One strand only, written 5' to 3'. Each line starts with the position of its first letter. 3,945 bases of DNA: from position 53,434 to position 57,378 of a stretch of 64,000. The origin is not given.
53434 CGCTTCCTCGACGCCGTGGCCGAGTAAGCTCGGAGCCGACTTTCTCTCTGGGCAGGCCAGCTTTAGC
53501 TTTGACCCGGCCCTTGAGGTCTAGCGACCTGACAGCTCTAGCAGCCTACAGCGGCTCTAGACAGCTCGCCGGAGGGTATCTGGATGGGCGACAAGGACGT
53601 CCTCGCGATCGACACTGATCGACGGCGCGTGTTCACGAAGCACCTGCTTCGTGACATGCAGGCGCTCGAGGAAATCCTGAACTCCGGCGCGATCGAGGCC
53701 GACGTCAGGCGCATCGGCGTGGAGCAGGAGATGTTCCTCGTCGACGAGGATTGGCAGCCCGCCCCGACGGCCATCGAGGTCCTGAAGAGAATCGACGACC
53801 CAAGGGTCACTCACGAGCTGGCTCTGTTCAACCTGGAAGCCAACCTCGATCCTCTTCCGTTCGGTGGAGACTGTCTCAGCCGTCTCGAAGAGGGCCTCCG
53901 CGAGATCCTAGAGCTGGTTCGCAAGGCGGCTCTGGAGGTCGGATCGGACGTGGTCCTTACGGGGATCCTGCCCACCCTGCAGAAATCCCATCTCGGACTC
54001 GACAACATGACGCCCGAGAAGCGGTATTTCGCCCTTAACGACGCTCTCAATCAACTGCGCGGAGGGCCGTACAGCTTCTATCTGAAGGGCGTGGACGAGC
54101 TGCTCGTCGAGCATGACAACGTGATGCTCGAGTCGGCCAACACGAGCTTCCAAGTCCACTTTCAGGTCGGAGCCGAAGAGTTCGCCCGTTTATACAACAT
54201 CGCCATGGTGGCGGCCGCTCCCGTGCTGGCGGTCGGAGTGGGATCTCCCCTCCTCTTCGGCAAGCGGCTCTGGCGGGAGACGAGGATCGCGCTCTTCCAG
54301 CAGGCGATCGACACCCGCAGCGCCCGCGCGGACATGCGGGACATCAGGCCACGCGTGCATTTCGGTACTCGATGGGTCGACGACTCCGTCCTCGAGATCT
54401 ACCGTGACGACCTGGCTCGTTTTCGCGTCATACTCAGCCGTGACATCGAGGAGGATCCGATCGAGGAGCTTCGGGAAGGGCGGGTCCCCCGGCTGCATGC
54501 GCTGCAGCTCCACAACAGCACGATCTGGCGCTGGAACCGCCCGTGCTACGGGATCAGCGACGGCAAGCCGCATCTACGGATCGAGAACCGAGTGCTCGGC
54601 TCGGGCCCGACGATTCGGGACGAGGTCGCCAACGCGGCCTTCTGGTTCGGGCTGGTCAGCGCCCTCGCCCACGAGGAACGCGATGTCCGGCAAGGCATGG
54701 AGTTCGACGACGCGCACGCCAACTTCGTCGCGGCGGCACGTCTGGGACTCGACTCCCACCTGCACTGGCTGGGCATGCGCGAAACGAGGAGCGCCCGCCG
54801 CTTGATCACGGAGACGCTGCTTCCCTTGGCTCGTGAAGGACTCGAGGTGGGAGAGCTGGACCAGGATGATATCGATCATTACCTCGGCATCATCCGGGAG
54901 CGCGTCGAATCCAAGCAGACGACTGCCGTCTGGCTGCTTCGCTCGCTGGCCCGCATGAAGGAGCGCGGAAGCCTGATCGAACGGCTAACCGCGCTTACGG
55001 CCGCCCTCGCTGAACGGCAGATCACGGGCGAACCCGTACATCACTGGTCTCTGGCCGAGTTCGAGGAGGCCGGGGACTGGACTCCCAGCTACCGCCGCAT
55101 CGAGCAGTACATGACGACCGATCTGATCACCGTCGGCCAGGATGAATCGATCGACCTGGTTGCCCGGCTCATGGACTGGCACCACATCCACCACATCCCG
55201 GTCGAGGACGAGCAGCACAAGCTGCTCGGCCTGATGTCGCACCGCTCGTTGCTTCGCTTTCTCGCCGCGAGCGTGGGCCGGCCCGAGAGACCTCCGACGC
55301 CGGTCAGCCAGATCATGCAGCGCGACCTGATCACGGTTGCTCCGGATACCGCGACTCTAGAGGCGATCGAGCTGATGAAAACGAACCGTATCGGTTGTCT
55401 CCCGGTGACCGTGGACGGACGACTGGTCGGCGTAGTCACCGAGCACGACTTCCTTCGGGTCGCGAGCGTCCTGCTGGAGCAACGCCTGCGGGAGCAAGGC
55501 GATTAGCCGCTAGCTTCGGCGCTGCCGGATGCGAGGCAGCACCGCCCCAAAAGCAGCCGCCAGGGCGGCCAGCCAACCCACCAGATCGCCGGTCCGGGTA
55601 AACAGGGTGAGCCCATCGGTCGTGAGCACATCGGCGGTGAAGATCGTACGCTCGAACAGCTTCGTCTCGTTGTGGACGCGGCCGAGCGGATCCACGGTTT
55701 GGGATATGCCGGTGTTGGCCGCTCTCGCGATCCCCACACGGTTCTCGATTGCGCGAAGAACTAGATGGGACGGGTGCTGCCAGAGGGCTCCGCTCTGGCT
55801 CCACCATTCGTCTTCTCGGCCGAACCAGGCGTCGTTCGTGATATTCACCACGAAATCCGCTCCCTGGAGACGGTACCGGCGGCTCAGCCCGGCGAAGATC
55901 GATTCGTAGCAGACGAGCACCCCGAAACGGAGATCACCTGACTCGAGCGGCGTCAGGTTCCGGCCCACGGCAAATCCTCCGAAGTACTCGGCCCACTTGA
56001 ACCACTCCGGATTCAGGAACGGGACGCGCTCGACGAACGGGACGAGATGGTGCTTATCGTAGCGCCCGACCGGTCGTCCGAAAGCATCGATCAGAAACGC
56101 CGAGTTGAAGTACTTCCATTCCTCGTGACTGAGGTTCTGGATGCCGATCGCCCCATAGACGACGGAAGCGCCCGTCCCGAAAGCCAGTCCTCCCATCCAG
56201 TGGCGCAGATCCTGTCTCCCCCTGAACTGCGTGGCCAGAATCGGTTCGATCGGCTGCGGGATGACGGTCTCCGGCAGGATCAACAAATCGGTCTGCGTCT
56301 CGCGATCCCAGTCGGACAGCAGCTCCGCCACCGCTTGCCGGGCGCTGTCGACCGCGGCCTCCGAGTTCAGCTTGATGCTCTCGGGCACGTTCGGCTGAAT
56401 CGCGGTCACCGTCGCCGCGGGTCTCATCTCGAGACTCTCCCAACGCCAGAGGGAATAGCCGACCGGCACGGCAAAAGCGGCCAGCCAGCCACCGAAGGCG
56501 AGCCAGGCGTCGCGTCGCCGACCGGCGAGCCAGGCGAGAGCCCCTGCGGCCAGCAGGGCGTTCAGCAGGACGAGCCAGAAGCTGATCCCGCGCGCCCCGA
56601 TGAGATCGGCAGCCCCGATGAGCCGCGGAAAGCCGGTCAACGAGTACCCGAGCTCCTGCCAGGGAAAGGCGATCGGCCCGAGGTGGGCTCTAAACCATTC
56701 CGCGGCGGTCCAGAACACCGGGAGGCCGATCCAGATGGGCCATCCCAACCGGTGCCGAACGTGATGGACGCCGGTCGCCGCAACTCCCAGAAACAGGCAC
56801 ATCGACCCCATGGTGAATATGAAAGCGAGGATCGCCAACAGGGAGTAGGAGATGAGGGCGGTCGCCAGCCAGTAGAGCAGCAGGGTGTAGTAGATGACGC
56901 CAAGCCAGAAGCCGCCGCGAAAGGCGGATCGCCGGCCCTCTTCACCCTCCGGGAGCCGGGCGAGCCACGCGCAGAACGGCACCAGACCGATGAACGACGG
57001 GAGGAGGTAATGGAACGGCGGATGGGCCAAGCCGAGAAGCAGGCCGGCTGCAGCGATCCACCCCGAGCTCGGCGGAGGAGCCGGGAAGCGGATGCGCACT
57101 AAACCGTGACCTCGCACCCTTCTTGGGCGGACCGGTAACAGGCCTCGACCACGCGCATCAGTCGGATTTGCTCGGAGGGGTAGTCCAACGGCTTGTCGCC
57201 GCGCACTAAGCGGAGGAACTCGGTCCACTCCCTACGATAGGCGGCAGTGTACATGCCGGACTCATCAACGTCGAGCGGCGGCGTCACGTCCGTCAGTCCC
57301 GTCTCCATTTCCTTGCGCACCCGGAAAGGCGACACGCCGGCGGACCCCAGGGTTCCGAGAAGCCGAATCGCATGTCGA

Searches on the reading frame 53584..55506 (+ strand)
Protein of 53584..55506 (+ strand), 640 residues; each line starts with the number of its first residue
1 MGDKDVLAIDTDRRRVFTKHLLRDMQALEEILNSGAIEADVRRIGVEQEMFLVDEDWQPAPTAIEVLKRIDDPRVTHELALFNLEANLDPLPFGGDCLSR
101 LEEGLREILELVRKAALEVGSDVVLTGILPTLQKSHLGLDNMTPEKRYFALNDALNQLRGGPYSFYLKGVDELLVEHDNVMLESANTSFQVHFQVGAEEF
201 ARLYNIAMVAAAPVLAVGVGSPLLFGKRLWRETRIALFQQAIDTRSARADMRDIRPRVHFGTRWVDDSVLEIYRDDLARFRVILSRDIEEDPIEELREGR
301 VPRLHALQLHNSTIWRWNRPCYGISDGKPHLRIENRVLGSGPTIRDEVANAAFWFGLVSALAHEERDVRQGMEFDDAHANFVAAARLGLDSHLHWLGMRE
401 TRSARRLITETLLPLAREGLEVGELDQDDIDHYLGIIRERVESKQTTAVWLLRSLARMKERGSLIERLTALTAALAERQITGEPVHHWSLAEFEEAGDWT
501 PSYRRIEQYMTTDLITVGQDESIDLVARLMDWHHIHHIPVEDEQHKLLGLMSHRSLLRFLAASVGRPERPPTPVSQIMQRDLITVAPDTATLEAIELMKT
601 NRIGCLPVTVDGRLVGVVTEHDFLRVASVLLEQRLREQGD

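Call 81: search_protein_families(library=pfam, proteins=[window:53584-55506:+], max_evalue=0.00001)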
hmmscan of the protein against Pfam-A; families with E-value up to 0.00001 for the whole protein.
window:53584-55506:+ (640 aa): 1 family
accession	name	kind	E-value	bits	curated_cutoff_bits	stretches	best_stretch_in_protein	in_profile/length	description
PF00571.33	CBS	-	4.9e-27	94.4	24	2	574-626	1-54/57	CBS domain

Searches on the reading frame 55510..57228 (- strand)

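Call 81: search_protein_families(library=pfam, proteins=[window:55510-57228:-], max_evalue=0.00001)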
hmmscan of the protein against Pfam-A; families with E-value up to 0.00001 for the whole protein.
window:55510-57228:- (572 aa): 2 families
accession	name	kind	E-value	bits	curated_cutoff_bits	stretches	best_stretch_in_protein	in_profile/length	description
PF20154.4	LNT_N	-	8.9e-29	101.2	27.1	1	61-225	1-159/159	Apolipoprotein N-acyltransferase N-terminal domain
PF00795.27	CN_hydrolase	-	6.7e-24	85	23.2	1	274-534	2-246/256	Carbon-nitrogen hydrolase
